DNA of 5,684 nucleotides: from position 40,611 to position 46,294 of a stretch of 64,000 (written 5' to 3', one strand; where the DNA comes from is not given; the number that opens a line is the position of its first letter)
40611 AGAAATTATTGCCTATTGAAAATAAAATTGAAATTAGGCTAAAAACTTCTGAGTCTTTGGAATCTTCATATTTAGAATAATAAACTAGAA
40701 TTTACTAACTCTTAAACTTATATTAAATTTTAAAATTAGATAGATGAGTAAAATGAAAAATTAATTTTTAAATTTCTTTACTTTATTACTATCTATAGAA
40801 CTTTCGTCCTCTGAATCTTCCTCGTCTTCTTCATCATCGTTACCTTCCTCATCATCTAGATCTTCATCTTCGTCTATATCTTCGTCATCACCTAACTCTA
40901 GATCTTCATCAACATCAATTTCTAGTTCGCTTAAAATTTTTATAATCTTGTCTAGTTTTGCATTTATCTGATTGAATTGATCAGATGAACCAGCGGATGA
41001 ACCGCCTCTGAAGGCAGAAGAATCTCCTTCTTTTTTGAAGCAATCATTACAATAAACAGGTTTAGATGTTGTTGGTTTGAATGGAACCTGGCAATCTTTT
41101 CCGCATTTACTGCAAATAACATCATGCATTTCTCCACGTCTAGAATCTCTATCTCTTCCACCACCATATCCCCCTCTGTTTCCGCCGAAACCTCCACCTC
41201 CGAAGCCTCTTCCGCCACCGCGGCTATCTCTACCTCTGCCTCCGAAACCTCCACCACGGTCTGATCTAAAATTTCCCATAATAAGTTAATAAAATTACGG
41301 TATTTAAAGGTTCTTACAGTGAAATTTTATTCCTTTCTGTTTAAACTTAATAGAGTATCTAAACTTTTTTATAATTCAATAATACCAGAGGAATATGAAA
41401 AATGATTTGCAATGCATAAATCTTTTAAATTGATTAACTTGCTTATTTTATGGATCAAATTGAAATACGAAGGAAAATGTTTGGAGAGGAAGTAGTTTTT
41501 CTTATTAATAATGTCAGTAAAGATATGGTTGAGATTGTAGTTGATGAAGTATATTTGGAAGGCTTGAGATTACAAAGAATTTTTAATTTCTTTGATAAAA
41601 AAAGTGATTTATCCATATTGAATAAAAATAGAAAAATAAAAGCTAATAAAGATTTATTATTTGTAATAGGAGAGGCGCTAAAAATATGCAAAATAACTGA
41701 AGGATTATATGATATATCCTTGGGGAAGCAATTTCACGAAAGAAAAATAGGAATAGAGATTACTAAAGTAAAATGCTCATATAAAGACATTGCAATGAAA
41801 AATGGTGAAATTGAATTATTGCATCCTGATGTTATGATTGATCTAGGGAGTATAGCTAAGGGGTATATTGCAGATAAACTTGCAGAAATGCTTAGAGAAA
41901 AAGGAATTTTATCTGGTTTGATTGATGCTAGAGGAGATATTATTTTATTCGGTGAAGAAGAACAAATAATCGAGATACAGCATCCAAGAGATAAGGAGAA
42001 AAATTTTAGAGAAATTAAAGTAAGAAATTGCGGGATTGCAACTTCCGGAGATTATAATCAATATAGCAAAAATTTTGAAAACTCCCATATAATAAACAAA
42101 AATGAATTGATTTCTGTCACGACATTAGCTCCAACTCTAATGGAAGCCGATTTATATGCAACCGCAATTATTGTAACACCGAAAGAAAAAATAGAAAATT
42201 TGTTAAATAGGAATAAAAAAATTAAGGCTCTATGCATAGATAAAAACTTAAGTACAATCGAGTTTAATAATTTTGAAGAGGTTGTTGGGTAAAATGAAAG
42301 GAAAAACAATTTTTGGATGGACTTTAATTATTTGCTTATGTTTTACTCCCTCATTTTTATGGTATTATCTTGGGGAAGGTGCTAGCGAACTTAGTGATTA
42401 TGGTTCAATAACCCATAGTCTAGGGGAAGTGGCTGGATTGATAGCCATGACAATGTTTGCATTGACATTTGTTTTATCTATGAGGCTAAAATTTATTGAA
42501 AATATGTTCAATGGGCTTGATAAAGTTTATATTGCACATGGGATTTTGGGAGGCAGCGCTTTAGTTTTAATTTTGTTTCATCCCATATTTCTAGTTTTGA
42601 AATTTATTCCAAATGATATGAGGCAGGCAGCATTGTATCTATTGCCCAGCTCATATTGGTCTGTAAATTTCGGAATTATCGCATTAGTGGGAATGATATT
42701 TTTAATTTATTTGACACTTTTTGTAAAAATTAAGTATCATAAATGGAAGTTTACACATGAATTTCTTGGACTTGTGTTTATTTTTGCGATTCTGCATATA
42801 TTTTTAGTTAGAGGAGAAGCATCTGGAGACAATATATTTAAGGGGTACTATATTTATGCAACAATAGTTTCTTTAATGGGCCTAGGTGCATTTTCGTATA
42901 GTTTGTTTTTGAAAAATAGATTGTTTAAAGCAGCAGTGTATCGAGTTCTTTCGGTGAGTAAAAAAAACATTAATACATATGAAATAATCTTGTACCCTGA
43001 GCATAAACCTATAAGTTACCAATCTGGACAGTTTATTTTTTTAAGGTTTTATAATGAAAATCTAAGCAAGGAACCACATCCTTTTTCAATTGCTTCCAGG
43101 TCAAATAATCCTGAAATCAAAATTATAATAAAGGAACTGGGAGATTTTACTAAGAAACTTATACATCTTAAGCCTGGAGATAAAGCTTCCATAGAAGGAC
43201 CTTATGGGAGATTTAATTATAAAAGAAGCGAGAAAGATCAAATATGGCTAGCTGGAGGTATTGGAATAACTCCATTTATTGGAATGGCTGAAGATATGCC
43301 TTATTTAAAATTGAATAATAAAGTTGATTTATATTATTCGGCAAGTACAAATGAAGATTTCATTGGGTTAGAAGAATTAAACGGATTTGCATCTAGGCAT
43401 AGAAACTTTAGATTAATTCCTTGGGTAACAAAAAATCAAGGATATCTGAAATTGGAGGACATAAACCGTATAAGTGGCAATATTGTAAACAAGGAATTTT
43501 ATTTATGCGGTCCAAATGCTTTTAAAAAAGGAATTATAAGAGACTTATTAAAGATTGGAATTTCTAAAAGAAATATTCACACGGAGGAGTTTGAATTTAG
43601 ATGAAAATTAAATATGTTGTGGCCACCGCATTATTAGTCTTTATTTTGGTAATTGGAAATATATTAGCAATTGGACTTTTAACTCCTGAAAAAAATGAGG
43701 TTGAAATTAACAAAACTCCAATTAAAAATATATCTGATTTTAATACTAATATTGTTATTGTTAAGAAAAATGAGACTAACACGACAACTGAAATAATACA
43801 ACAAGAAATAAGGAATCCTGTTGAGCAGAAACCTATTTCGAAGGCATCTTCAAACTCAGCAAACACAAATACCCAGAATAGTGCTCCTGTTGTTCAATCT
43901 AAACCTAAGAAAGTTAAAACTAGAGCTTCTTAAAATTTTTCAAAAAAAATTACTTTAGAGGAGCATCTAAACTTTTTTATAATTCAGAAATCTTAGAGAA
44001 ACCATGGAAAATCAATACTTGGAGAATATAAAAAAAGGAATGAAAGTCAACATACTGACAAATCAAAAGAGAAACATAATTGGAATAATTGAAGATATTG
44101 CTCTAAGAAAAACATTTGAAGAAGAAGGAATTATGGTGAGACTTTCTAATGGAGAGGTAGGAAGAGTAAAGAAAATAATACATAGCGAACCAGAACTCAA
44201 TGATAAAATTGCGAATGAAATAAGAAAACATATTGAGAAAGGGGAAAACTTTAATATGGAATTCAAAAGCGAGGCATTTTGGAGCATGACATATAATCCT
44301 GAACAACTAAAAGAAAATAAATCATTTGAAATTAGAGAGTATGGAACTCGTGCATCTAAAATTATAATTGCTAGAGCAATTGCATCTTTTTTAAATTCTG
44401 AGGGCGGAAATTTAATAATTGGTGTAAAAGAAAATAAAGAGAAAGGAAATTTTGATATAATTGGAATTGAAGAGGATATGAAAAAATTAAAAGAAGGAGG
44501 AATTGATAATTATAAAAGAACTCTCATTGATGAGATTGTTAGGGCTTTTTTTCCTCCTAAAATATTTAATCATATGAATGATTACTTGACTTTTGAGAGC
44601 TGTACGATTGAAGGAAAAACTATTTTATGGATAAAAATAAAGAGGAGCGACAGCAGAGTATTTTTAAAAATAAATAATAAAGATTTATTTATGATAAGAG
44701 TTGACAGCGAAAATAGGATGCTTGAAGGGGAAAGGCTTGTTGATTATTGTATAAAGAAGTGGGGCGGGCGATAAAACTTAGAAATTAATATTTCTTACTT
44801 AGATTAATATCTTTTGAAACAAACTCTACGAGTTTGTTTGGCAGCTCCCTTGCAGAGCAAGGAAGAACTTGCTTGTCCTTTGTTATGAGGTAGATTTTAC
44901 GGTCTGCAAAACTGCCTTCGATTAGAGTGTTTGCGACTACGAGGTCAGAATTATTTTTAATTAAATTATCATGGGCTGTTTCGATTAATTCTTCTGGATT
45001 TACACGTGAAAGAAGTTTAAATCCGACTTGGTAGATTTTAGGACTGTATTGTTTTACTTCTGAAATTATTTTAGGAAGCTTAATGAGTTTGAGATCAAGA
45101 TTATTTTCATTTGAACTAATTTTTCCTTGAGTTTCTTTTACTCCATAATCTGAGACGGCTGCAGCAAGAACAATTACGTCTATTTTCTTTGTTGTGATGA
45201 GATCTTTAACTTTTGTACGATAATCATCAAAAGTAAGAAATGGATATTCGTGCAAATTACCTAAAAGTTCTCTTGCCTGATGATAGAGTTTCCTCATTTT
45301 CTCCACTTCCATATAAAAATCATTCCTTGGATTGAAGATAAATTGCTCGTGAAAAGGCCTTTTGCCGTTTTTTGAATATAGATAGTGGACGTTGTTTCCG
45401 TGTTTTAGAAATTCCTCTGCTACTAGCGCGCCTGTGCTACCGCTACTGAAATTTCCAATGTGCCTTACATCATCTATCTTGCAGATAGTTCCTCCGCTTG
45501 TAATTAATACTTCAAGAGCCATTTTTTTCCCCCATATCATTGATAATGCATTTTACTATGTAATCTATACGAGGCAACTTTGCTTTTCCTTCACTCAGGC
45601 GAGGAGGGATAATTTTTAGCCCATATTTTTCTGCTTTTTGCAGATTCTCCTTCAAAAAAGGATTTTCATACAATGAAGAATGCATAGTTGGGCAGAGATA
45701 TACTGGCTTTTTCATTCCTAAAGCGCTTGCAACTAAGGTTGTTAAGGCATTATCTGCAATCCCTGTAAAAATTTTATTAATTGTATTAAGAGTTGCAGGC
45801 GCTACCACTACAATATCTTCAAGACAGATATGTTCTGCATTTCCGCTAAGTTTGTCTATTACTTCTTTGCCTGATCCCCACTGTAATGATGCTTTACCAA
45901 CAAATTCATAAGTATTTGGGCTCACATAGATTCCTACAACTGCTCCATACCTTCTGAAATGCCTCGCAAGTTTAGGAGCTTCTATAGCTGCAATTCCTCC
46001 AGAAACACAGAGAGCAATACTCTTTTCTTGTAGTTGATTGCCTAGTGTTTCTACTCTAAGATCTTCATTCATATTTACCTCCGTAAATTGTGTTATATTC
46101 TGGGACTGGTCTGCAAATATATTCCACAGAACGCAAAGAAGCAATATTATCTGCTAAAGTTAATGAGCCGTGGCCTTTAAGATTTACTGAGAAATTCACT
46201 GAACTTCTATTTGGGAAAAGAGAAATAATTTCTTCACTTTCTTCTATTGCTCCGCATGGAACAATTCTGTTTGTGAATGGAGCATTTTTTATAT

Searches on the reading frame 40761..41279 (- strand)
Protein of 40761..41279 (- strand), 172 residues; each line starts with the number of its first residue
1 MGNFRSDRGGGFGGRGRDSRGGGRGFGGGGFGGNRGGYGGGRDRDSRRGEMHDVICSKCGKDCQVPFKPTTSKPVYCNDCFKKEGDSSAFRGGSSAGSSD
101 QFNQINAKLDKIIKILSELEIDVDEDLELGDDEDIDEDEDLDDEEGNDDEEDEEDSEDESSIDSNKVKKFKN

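Call 76: search_protein_families(library=pfam, proteins=[window:40761-41279:-], max_evalue=0.001)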
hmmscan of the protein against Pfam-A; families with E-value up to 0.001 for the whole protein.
window:40761-41279:- (172 aa): 1 family
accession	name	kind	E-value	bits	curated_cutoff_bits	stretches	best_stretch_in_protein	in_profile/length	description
PF23477.1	zf_Tbcl_2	-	1.8e-17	63.2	27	1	50-84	2-36/37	Probable treble clef zinc finger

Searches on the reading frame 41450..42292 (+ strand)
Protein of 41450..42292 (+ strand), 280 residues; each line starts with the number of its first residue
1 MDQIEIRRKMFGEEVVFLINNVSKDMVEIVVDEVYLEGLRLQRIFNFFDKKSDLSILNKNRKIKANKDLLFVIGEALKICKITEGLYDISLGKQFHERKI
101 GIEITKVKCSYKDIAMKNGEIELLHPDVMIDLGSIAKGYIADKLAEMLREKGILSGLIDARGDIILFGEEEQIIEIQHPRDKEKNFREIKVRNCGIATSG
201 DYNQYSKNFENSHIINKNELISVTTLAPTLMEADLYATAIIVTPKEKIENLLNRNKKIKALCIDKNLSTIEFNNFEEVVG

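Call 76: search_protein_families(library=pfam, proteins=[window:41450-42292:+], max_evalue=0.001)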
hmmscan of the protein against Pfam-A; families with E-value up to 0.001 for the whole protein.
window:41450-42292:+ (280 aa): 1 family
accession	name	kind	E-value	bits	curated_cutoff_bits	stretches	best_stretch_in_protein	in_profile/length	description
PF02424.20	ApbE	-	5.6e-43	147.8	25.6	1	39-261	22-265/266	ApbE family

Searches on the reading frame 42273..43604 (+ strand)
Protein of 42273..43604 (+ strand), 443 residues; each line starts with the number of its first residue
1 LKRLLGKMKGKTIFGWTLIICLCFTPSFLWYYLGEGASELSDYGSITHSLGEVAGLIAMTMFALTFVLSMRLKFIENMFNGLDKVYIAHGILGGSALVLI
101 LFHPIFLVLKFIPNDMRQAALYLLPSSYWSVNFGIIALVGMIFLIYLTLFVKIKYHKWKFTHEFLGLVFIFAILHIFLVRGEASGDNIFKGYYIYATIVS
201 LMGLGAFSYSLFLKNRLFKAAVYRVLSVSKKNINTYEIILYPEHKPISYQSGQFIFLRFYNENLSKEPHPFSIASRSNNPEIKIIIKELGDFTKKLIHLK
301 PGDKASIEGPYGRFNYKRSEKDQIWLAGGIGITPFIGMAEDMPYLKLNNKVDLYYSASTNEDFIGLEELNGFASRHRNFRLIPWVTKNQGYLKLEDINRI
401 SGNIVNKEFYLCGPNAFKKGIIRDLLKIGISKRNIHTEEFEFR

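Call 76: search_protein_families(library=pfam, proteins=[window:42273-43604:+], max_evalue=0.001)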
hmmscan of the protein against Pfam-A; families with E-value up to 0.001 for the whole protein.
window:42273-43604:+ (443 aa): 4 families
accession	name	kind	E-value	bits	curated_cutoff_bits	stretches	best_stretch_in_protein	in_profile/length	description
PF01794.25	Ferric_reduct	-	1.2e-11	45.2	28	1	54-172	1-120/121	Ferric reductase like transmembrane component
PF08022.18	FAD_binding_8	-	1.6e-11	44.7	22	1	224-298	5-80/109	FAD-binding domain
PF00175.26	NAD_binding_1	-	2.1e-08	35.2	22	1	326-419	2-105/109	Oxidoreductase NAD-binding domain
PF00970.30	FAD_binding_6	-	3.3e-08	34.2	21.1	1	231-316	12-99/99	Oxidoreductase FAD-binding domain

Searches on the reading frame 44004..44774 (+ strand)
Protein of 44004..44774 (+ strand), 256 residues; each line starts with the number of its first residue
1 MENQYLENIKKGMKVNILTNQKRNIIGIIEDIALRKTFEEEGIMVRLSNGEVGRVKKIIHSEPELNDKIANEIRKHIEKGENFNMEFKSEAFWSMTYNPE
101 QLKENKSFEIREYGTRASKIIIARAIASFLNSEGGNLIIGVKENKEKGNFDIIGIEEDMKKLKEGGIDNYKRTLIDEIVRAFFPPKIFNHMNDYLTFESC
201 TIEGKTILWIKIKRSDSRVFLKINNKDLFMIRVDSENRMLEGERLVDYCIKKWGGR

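Call 76: search_protein_families(library=pfam, proteins=[window:44004-44774:+], max_evalue=0.001)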
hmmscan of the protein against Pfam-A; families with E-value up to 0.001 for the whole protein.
window:44004-44774:+ (256 aa): 2 families
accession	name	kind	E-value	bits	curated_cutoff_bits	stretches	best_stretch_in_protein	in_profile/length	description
PF04326.19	SLFN_AlbA_2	-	3.8e-14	53.7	25.3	1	104-239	1-116/118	Schlafen, AlbA_2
PF09962.14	DUF2196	-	5.2e-09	36.3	25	1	4-58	3-61/61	Uncharacterized conserved protein (DUF2196)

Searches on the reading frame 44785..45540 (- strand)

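Call 76: search_protein_families(library=pfam, proteins=[window:44785-45540:-], max_evalue=0.001)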
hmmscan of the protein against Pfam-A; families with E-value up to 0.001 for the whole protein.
window:44785-45540:- (251 aa): 1 family
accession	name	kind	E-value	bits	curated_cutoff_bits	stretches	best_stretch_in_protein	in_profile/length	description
PF04127.22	DFP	-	2.7e-32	112.5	22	2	102-208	67-171/186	DNA/pantothenate metabolism flavoprotein C-terminal domain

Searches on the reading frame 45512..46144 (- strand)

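Call 76: search_protein_families(library=pfam, proteins=[window:45512-46144:-], max_evalue=0.001)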
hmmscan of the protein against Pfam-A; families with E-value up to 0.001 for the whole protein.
window:45512-46144:- (210 aa): 1 family
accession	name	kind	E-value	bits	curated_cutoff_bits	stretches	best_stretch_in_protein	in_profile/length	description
PF02441.25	Flavoprotein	-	5.6e-21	75.2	22.7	1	41-201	1-159/162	Flavoprotein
